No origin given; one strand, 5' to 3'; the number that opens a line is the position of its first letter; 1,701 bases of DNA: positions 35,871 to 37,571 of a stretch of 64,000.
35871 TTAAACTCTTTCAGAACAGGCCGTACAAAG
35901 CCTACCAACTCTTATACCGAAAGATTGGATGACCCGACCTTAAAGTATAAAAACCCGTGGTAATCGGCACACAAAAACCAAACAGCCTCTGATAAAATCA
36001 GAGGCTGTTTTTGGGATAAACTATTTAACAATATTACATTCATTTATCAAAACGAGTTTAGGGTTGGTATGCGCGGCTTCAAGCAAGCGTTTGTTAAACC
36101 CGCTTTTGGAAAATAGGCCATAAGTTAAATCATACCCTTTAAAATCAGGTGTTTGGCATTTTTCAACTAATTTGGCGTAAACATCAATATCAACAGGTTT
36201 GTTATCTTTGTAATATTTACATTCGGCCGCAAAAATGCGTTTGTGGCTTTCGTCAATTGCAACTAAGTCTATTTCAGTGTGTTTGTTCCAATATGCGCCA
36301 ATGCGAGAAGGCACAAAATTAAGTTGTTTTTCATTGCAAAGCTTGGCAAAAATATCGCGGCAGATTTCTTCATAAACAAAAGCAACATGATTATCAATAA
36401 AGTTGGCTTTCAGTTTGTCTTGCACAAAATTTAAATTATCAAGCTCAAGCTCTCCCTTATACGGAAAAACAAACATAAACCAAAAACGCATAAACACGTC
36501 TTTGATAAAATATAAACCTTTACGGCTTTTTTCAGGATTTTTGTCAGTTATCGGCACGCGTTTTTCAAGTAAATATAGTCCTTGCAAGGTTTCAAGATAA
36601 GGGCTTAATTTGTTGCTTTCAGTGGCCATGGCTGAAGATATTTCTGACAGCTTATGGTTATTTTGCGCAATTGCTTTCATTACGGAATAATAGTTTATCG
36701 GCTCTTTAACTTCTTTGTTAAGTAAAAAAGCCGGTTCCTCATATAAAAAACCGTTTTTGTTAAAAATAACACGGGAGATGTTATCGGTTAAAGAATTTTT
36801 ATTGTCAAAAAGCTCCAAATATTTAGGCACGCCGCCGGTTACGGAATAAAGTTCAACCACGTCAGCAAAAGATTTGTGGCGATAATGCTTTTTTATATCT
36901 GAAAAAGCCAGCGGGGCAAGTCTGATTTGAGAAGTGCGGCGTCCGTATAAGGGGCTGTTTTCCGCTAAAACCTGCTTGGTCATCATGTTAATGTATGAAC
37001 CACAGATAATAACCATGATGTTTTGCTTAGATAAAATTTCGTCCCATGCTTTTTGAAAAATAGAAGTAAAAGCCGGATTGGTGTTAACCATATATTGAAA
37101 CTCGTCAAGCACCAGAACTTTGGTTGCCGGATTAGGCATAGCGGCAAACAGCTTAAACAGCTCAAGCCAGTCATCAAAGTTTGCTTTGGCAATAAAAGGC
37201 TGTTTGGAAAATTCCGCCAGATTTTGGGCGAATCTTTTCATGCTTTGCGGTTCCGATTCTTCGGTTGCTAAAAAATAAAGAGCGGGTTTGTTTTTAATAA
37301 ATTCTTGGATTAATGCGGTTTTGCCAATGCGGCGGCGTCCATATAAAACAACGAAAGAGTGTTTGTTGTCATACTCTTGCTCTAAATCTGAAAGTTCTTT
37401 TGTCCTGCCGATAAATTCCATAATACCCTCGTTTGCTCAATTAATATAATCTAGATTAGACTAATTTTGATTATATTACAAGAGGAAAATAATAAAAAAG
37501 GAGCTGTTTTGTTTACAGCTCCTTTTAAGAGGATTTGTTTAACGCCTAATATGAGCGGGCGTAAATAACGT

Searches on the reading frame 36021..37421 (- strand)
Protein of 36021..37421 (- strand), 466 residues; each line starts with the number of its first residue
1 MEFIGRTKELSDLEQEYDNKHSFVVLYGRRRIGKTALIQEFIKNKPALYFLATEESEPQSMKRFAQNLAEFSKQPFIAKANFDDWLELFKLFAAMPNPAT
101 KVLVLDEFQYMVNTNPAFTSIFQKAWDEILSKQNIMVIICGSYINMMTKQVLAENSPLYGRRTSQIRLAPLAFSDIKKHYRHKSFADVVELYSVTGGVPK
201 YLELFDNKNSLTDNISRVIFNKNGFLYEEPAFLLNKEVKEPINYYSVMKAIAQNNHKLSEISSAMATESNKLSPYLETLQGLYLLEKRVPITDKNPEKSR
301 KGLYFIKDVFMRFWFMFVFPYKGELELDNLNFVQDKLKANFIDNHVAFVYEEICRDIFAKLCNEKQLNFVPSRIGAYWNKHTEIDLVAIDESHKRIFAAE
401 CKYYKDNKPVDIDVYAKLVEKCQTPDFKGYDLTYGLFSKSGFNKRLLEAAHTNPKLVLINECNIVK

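Call 4: search_protein_families(library=pfam, proteins=[window:36021-37421:-], max_evalue=0.1)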
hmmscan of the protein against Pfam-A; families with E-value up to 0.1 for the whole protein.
window:36021-37421:- (466 aa): 12 families
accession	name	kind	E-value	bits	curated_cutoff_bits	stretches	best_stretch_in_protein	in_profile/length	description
PF01637.24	ATPase_2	-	9.8e-25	88.1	33.2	1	3-204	1-224/225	ATPase domain predominantly from Archaea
PF03008.20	DUF234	-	8.6e-24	84.3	22.5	1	314-405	1-91/100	Archaea bacterial proteins of unknown function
PF13173.12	AAA_14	-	4.4e-11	43.3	27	1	22-175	3-127/129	AAA domain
PF13401.12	AAA_22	-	1.7e-09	38.5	27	1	20-142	4-123/130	AAA domain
PF05621.17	TniB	-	6.2e-05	23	22.4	1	9-141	22-161/189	Bacterial TniB protein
PF13191.12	AAA_16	-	9.2e-05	23.4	32.6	1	2-58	1-63/167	AAA ATPase domain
PF25201.1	nSTAND6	-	0.0062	17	27.7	1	5-47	3-44/148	Novel STAND NTPase 6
PF13479.12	AAA_24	-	0.0086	16.4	27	1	24-109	5-74/195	AAA domain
PF00004.35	AAA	-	0.012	16.5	21.2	1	24-152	1-119/131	ATPase family associated with various cellular activities (AAA)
PF13635.12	DUF4143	-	0.03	14.5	28.1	0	376-403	131-159/160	Domain of unknown function (DUF4143)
PF13156.12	Mrr_cat_2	-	0.068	13.5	22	0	380-411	28-59/127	Restriction endonuclease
PF03796.21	DnaB_C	-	0.091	12.6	27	0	20-149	18-143/255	DnaB-like helicase C terminal domain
